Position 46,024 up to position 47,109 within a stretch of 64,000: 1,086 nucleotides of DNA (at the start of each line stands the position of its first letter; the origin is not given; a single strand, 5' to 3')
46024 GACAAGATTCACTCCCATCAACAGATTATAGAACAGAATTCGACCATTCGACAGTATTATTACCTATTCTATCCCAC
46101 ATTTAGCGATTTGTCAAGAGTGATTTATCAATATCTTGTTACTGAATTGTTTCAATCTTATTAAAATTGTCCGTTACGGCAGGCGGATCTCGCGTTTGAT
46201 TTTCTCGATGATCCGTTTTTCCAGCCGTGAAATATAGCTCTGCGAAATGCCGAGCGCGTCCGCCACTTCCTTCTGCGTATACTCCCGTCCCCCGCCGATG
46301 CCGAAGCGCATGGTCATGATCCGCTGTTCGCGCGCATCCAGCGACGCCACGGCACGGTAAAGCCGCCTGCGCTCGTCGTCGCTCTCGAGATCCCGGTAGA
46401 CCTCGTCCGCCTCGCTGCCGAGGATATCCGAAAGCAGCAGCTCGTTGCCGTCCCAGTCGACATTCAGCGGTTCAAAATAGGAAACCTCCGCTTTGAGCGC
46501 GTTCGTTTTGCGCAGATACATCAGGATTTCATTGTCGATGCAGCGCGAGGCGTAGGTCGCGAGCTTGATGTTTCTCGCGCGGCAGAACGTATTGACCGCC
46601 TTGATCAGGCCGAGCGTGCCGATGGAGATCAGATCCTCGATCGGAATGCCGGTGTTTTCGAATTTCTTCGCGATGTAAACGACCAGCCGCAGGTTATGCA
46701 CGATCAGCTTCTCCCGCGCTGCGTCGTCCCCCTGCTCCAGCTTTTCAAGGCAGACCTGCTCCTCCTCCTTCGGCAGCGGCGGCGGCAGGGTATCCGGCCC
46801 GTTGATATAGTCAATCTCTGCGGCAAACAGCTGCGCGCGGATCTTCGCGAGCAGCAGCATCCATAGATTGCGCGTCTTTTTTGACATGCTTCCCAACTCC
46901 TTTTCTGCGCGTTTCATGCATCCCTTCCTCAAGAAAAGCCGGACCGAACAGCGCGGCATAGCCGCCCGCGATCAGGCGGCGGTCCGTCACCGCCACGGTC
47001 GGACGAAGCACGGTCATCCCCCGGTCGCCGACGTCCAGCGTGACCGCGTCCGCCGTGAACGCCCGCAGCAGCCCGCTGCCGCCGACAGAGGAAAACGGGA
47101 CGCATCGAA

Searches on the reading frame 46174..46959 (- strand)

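Call 23: search_protein_families(library=pfam, proteins=[window:46174-46959:-], max_evalue=0.001)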
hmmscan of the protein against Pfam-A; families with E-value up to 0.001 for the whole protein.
window:46174-46959:- (261 aa): 4 families
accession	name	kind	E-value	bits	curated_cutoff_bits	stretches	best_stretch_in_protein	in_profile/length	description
PF04542.20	Sigma70_r2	-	1.4e-15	57.2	24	1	85-152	1-68/71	Sigma-70 region 2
PF04545.22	Sigma70_r4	-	4.9e-15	55.2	24.1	1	203-255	1-49/50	Sigma-70, region 4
PF01381.28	HTH_3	-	1.3e-06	28.8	23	1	226-248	9-31/55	Helix-turn-helix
PF13560.12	HTH_31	-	0.00031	21.4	27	1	226-248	14-36/64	Helix-turn-helix domain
